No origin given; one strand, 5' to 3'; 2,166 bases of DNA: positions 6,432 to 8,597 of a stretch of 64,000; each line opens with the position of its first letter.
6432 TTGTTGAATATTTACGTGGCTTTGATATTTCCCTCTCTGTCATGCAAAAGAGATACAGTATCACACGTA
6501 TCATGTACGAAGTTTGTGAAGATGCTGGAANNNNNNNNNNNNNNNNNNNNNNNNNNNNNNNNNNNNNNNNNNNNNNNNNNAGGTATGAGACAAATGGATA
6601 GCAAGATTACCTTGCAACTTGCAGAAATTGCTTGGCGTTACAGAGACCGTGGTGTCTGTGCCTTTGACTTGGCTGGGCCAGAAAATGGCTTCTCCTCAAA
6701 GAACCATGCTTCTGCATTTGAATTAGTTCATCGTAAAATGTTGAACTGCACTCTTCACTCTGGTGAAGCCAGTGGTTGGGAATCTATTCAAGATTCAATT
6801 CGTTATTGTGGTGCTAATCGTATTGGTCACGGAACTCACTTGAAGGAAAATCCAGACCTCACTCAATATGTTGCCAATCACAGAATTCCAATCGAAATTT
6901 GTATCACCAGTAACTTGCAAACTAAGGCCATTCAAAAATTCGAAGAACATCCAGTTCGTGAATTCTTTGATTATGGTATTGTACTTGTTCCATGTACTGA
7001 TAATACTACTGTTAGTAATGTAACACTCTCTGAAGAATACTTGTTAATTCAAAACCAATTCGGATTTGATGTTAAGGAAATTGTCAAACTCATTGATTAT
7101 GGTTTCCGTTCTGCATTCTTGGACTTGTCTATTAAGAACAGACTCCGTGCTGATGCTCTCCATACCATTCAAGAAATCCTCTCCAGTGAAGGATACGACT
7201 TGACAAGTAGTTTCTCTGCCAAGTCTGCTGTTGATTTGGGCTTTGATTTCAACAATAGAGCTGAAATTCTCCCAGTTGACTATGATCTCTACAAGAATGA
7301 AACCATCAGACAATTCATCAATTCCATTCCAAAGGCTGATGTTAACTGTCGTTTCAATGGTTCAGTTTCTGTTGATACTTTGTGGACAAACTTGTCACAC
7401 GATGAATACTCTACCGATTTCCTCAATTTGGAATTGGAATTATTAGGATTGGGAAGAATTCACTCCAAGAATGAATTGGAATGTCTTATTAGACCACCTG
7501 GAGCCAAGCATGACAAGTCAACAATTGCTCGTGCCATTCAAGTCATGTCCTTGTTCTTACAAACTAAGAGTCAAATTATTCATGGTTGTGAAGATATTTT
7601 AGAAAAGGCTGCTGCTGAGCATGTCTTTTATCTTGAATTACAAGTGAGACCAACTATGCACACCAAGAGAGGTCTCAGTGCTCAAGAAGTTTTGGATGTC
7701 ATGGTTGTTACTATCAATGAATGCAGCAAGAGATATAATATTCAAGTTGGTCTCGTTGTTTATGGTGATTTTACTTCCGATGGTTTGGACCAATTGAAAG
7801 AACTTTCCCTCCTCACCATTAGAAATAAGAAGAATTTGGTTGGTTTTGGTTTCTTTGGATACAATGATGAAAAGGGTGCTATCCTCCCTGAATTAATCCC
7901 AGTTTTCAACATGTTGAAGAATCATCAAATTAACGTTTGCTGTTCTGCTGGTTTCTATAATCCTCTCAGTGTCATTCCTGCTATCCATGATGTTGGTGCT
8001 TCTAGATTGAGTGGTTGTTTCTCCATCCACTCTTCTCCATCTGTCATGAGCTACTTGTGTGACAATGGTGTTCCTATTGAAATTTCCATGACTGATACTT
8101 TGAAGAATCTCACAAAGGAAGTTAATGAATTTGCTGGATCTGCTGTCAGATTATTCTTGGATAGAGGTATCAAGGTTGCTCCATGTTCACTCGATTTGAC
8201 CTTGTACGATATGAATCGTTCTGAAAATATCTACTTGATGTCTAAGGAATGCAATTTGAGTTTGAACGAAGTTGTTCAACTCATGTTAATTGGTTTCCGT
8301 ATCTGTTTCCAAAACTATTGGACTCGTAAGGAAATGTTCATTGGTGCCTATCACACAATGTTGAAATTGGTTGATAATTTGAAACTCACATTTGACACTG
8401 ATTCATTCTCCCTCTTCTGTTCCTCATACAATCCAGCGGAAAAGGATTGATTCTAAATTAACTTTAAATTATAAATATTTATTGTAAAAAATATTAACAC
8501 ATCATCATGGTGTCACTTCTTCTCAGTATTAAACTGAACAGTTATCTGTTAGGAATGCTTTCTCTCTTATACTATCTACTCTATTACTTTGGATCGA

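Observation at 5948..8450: Tandem adenosine-deaminase domains, the second catalytically degenerate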

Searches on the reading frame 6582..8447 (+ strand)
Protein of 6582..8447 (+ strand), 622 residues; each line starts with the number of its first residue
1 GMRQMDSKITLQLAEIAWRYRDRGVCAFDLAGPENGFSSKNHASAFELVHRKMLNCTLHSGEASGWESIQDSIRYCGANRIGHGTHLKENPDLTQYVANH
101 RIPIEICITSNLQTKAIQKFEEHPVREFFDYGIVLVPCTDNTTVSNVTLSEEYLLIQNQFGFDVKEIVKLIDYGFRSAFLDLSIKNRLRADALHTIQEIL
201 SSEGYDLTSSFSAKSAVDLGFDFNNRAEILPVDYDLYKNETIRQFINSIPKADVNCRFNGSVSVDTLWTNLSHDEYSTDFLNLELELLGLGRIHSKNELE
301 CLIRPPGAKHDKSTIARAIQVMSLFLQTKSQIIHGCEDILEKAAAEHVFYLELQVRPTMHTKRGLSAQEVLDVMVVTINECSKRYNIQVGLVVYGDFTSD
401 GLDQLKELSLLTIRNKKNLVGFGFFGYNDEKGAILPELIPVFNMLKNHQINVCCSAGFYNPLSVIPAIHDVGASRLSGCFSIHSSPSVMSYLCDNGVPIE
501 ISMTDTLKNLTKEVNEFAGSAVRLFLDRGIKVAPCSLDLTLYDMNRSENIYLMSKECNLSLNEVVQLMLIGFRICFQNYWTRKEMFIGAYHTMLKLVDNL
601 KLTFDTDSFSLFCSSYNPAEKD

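Call 7: search_protein_families(library=pfam, proteins=[window:6582-8447:+], max_evalue=1)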
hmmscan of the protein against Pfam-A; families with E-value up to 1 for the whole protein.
window:6582-8447:+ (622 aa): 1 family
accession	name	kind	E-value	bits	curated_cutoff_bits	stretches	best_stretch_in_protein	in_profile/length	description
PF00962.28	A_deaminase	-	1.8e-63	215.1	27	2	5-189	137-324/330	Adenosine deaminase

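Call 9: find_homologous_proteins(query=window:6582-8447:+)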
Query window:6582-8447:+ (622 aa): 498 proteins with E <= 0.001 among 8000 candidates; the best 120 are listed.
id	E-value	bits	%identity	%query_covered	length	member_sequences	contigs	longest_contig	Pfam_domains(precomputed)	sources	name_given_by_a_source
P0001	0.0e+0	1400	100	98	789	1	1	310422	PF00962.29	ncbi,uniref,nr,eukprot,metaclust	ncbi:predicted protein [Naegleria gruberi]|uniref:adenosine deaminase n=1 Tax=Naegleria gruberi TaxI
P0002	0.0e+0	1229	83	100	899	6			PF00962.29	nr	nr:unnamed protein product [Naegleria fowleri]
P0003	0.0e+0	1180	80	100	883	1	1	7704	PF00962.29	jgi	-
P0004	0.0e+0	1140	77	99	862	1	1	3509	PF00962.29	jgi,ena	-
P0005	0.0e+0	1039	72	99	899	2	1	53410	PF00962.29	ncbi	ncbi:hypothetical protein ABK040_012177 [Willaertia magna]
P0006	6.6e-193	661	48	94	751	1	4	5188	PF00962.29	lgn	-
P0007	3.0e-166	573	44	96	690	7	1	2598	PF00962.29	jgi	-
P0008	6.9e-164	565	42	97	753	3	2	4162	PF00962.29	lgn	-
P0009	1.2e-159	551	43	98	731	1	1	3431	PF00962.29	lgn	-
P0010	1.5e-154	534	43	95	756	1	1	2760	PF00962.29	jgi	-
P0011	3.8e-152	526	42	94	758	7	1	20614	PF00962.29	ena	-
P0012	7.3e-150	518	43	94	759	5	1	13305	PF00962.29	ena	-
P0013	1.6e-149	517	43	98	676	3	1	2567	PF00962.29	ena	-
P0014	5.5e-149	516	42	94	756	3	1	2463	PF00962.29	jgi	-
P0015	3.2e-148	513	43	94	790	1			PF00962.29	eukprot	eukprot:TRINITY_DN515_c0_g6_i2.p1 TRINITY_DN515_c0_g6~~TRINITY_DN515_c0_g6_i2.p1 ORF type:complete l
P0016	3.3e-148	513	44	93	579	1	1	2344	PF00962.29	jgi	jgi:adenosine deaminase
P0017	2.0e-147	510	41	94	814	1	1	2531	PF00962.29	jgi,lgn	-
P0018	3.5e-147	510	42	95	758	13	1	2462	PF00962.29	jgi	-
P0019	7.6e-147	508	43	94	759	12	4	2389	PF00962.29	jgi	-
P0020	1.5e-146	507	42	94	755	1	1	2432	PF00962.29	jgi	-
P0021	1.9e-146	507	43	96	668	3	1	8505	PF00962.29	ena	-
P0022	3.3e-144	500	60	33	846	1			PF00962.29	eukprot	eukprot:TRINITY_DN5309_c0_g1_i1.p1 TRINITY_DN5309_c0_g1~~TRINITY_DN5309_c0_g1_i1.p1 ORF type:complet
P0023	2.5e-142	494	42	94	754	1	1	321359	PF00962.29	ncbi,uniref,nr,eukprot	ncbi:adenosine deaminase [Anaeramoeba ignava]|uniref:adenosine deaminase n=1 Tax=Anaeramoeba ignava 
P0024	3.1e-142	493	41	96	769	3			PF00962.29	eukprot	eukprot:Phypoly_transcript_03435.p1 GENE.Phypoly_transcript_03435~~Phypoly_transcript_03435.p1 ORF t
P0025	2.0e-140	487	42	94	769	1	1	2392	PF00962.29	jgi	jgi:adenosine deaminase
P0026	6.3e-140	486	40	94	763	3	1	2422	PF00962.29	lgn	-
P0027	3.6e-137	476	42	94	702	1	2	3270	PF00962.29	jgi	jgi:adenosine deaminase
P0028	4.7e-137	476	41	96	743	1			PF00962.29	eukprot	eukprot:CAMPEP_0174262382 /NCGR_PEP_ID=MMETSP0439-20130205/12941_1 /TAXON_ID=0 /ORGANISM="Stereomyxa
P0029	9.4e-137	475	40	98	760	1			PF00962.29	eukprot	eukprot:TRINITY_DN17187_c0_g1_i1.p1 TRINITY_DN17187_c0_g1~~TRINITY_DN17187_c0_g1_i1.p1 ORF type:comp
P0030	2.4e-136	474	43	86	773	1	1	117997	PF00962.29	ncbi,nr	ncbi:adenosine deaminase [Pelomyxa schiedti]|nr:adenosine deaminase [Pelomyxa schiedti]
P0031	2.4e-136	474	39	96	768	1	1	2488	PF00962.29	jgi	-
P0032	3.8e-135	470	41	94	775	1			PF00962.29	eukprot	eukprot:TRINITY_DN5322_c0_g1_i1.p1 TRINITY_DN5322_c0_g1~~TRINITY_DN5322_c0_g1_i1.p1 ORF type:complet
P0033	1.3e-134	468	40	94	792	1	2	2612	PF00962.29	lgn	-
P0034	4.4e-133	463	40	94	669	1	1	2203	PF00962.29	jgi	jgi:adenosine deaminase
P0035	6.5e-133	462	39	95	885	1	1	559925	PF00962.29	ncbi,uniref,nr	ncbi:putative Adenosine deaminase [Paratrimastix pyriformis]|uniref:adenosine deaminase n=1 Tax=Para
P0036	1.0e-132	462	40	94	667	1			PF00962.29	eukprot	eukprot:TRINITY_DN4612_c0_g2_i1.p1 TRINITY_DN4612_c0_g2~~TRINITY_DN4612_c0_g2_i1.p1 ORF type:complet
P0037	7.0e-132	459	39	94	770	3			PF00962.29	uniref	uniref:adenosine deaminase n=1 Tax=Arcella intermedia TaxID=1963864 RepID=A0A6B2KYG9_9EUKA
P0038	1.0e-130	455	39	94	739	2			PF00962.29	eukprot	eukprot:CAMPEP_0168539588 /NCGR_PEP_ID=MMETSP0405-20121227/21924_1 /TAXON_ID=498012 /ORGANISM="Trich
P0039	7.9e-130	452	39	95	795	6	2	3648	PF00962.29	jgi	-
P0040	7.7e-129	449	40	95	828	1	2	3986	PF00962.29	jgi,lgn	jgi:adenosine deaminase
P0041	8.9e-129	449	39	93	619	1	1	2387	PF00962.29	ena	-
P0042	3.7e-128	447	38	94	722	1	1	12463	PF00962.29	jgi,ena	jgi:adenosine deaminase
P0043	5.9e-128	446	37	94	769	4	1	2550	PF00962.29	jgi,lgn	jgi:adenosine deaminase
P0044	1.4e-127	445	39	95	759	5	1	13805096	PF00962.29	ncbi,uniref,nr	ncbi:adenosine deaminase [Anaeramoeba flamelloides]|uniref:adenosine deaminase n=1 Tax=Anaeramoeba f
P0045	5.5e-124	433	38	97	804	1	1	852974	PF00962.29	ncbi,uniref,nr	ncbi:putative Adenosine deaminase [Blattamonas nauphoetae]|uniref:adenosine deaminase n=1 Tax=Blatta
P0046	1.1e-123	432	39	94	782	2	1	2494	PF00962.29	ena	-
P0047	2.3e-123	431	37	97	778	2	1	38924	PF00962.29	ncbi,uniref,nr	ncbi:hypothetical protein CYY_005192 [Polysphondylium violaceum]|uniref:adenosine deaminase n=1 Tax=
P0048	2.8e-123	431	38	94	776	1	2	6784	PF00962.29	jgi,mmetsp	mmetsp:Transcript_37227/g.93455 ORF Transcript_37227/g.93455 Transcript_37227/m.93455 type:complete 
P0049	7.8e-122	426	36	94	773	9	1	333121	PF00962.29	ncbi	ncbi:hypothetical protein ACTFIW_013193 [Dictyostelium discoideum]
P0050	3.4e-119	417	38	82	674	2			PF00962.29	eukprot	eukprot:TRINITY_DN6329_c0_g1_i2.p1 TRINITY_DN6329_c0_g1~~TRINITY_DN6329_c0_g1_i2.p1 ORF type:complet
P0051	5.5e-118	413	41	89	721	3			PF00962.29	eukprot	eukprot:TRINITY_DN2753_c0_g1_i1.p1 TRINITY_DN2753_c0_g1~~TRINITY_DN2753_c0_g1_i1.p1 ORF type:complet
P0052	5.5e-118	413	39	94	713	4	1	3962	PF00962.29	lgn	-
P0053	1.3e-117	412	36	98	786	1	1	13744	PF00962.29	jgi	jgi:adenosine deaminase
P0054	1.7e-117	412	37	96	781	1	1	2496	PF00962.29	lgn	-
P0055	1.3e-116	409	36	97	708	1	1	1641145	PF00962.29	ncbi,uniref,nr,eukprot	ncbi:adenosine deaminase [Heterostelium album PN500]|uniref:adenosine deaminase n=1 Tax=Heterosteliu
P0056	1.4e-115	405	38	94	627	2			PF00962.29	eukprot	eukprot:TRINITY_DN2537_c0_g2_i2.p1 TRINITY_DN2537_c0_g2~~TRINITY_DN2537_c0_g2_i2.p1 ORF type:complet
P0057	3.1e-115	404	48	43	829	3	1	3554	PF00962.29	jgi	-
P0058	1.3e-114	402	38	94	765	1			PF00962.29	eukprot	eukprot:comp22270_c0_seq1/m.53073 comp22270_c0_seq1/g.53073 ORF comp22270_c0_seq1/g.53073 comp22270_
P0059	8.5e-114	399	34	94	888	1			PF00962.29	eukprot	eukprot:TRINITY_DN3839_c0_g1_i1.p1 TRINITY_DN3839_c0_g1~~TRINITY_DN3839_c0_g1_i1.p1 ORF type:complet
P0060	2.4e-113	398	36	94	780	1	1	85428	PF00962.29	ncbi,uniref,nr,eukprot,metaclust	ncbi:hypothetical protein DICPUDRAFT_54735 [Dictyostelium purpureum]|uniref:adenosine deaminase n=1 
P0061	6.1e-111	390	35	95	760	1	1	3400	PF00962.29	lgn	-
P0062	2.6e-110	388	35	94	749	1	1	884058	PF00962.29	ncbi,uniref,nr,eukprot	ncbi:adenosine deaminase [Tieghemostelium lacteum]|uniref:adenosine deaminase n=1 Tax=Tieghemosteliu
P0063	5.1e-108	380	35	94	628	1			PF00962.29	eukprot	eukprot:gene3705-4267_t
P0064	2.2e-107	378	39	86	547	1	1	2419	PF00962.29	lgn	-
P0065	4.7e-104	367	33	94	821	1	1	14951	PF00962.29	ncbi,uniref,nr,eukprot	ncbi:Probable adenosine deaminase [Aduncisulcus paluster]|uniref:adenosine deaminase n=1 Tax=Aduncis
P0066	3.1e-103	364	35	94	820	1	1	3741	PF00962.29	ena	-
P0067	1.0e-101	359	35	91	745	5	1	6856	PF00962.29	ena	-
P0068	6.3e-101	357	34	89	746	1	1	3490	PF00962.29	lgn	-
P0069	6.1e-100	354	36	91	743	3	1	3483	PF00962.29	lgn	-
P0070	1.7e-99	352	44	62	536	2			PF00962.29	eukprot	eukprot:TRINITY_DN3522_c0_g2_i1.p1 TRINITY_DN3522_c0_g2~~TRINITY_DN3522_c0_g2_i1.p1 ORF type:complet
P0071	1.5e-98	349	44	44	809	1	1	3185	PF00962.29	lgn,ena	-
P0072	2.0e-96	342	34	89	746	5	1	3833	PF00962.29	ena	-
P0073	2.6e-96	342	35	94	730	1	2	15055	PF00962.29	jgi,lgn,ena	-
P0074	2.7e-95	338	37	80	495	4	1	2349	PF00962.29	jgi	-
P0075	9.7e-93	330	33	94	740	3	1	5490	PF00962.29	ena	-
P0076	6.0e-92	327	33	94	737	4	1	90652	PF00962.29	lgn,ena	-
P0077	1.2e-91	326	34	91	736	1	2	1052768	PF00962.29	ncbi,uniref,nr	ncbi:adenosine deaminase [Histomonas meleagridis]|uniref:adenosine deaminase n=1 Tax=Histomonas mele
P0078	2.3e-91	325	34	95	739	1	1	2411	PF00962.29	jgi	jgi:adenosine deaminase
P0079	3.1e-91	325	32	94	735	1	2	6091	PF00962.29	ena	-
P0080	8.5e-90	320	32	94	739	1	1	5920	PF00962.29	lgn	-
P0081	1.6e-86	309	50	44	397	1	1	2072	PF00962.29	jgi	jgi:adenosine deaminase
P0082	6.7e-84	301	51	45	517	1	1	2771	PF00962.29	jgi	jgi:adenosine deaminase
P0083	1.4e-80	290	55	36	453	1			PF00962.29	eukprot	eukprot:TRINITY_DN2537_c0_g1_i10.p1 TRINITY_DN2537_c0_g1~~TRINITY_DN2537_c0_g1_i10.p1 ORF type:compl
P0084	2.7e-79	285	59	33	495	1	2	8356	PF00962.29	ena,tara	tara:strand:- start:1433 stop:2920 length:1488 start_codon:yes stop_codon:yes gene_type:complete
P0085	5.6e-72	261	39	57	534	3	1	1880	PF00962.29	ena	-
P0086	3.1e-67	246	41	45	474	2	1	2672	PF00962.29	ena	-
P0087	2.6e-65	239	48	30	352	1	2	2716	PF00962.29,PF19326.6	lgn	-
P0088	5.9e-64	235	47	33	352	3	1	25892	PF00962.29,PF19326.6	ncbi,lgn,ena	-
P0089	5.8e-63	231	48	33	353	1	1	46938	PF00962.29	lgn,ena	-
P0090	5.9e-62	228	47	34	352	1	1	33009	PF00962.29,PF19326.6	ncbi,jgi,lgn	-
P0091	1.8e-61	227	49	29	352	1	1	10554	PF00962.29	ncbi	-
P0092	4.5e-61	225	48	29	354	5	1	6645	PF00962.29,PF19326.6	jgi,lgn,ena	-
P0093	5.0e-61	225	51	29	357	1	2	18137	PF00962.29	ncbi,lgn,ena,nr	ncbi:MAG: adenosine deaminase [Candidatus Cloacimonetes bacterium]|nr:adenosine deaminase [Candidatu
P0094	7.8e-61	224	46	33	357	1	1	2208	PF00962.29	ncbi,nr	ncbi:MAG: adenosine deaminase [Candidatus Cloacimonadales bacterium]|nr:adenosine deaminase [Candida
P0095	8.2e-61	224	45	32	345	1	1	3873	PF00962.29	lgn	-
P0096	8.8e-61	224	45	34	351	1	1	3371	PF00962.29,PF19326.6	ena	-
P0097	1.1e-60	224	43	34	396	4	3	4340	PF00962.29,PF19326.6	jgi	jgi:adenosine deaminase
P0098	3.1e-60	222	47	30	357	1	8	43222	PF00962.29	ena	-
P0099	9.9e-60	221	48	32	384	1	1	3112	PF00962.29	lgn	-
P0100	2.1e-59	220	46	33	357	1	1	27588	PF00962.29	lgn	-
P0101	2.3e-59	220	45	32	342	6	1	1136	PF00962.29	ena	-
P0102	3.7e-59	219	43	33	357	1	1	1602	PF00962.29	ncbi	-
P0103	5.5e-59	218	49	29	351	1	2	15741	PF00962.29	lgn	-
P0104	9.1e-59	218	44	32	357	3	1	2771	PF00962.29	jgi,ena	-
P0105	1.0e-58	217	46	32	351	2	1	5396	PF00962.29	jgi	-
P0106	1.3e-58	217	49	29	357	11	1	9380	PF00962.29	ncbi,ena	-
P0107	2.0e-58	216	45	32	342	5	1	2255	PF00962.29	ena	-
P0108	2.7e-58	216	47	33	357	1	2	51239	PF00962.29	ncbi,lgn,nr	ncbi:MAG: adenosine deaminase [Candidatus Cloacimonetes bacterium]|nr:adenosine deaminase [Candidatu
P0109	4.7e-58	215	48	32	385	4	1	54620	PF00962.29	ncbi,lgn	-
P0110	6.4e-58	215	43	32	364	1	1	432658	PF00962.29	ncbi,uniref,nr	ncbi:adenosine deaminase [candidate division LCP-89 bacterium B3_LCP]|uniref:adenosine deaminase n=1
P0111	6.7e-58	215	42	32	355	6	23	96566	PF00962.29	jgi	jgi:adenosine deaminase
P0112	1.1e-57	214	47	29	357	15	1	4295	PF00962.29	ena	-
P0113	1.4e-57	214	46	32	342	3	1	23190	PF00962.29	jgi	jgi:adenosine deaminase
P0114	2.2e-57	213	44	32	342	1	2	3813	PF00962.29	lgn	-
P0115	2.4e-57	213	45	33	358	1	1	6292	PF00962.29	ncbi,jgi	-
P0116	2.9e-57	213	44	32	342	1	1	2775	PF00962.29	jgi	jgi:adenosine deaminase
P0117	3.1e-57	213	46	29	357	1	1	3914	PF00962.29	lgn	-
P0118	3.1e-57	213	50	29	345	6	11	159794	PF00962.29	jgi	jgi:adenosine deaminase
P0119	3.3e-57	212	44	32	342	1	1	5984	PF00962.29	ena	-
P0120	3.5e-57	212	50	29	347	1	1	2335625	PF00962.29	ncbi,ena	-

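Call 27: search_solved_structures(query=P0002, max_evalue=0.001, show_alignments=1)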
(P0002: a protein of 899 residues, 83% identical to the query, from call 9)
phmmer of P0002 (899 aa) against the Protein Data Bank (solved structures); distinct sequences matched with E-value up to 0.001: 36.
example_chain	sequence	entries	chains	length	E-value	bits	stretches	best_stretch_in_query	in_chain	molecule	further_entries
6n91_A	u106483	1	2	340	9.7e-52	179.2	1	143-469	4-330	Adenosine deaminase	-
6n9m_A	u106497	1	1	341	2.2e-48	168.1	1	144-467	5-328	Adenosine deaminase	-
9vlv_A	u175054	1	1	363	1.2e-34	122.6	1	145-465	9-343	Adenosine deaminase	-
6iv5_A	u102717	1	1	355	2.6e-34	121.6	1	141-466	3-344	Adenosine/AMP deaminase family protein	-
6ijm_A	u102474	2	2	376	4.1e-34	120.9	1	139-466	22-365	Adenosine/AMP deaminase family protein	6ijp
6j23_A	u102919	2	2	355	1.3e-33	119.3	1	141-466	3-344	Adenosine/AMP deaminase family protein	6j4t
6ijn_A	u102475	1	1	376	2.1e-33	118.6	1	139-466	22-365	Adenosine/AMP deaminase family protein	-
2ada_A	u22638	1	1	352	2e-32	115.3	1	145-464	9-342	ADENOSINE DEAMINASE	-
1a4l_A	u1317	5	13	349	2e-32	115.3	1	145-464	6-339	ADENOSINE DEAMINASE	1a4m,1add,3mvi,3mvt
1ndv_A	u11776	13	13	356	2.7e-32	114.9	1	146-465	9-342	Adenosine deaminase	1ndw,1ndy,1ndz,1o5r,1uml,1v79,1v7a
1fkx_A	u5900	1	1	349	5.3e-32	113.9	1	145-464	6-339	ADENOSINE DEAMINASE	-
1fkw_A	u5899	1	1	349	6.9e-32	113.6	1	145-464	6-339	ADENOSINE DEAMINASE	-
1w1i_E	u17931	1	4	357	6.9e-32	113.5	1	146-465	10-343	ADENOSINE DEAMINASE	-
1krm_A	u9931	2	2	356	6.9e-32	113.5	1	146-465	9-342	adenosine deaminase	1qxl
2bgn_E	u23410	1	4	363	7e-32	113.5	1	146-465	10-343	ADENOSINE DEAMINASE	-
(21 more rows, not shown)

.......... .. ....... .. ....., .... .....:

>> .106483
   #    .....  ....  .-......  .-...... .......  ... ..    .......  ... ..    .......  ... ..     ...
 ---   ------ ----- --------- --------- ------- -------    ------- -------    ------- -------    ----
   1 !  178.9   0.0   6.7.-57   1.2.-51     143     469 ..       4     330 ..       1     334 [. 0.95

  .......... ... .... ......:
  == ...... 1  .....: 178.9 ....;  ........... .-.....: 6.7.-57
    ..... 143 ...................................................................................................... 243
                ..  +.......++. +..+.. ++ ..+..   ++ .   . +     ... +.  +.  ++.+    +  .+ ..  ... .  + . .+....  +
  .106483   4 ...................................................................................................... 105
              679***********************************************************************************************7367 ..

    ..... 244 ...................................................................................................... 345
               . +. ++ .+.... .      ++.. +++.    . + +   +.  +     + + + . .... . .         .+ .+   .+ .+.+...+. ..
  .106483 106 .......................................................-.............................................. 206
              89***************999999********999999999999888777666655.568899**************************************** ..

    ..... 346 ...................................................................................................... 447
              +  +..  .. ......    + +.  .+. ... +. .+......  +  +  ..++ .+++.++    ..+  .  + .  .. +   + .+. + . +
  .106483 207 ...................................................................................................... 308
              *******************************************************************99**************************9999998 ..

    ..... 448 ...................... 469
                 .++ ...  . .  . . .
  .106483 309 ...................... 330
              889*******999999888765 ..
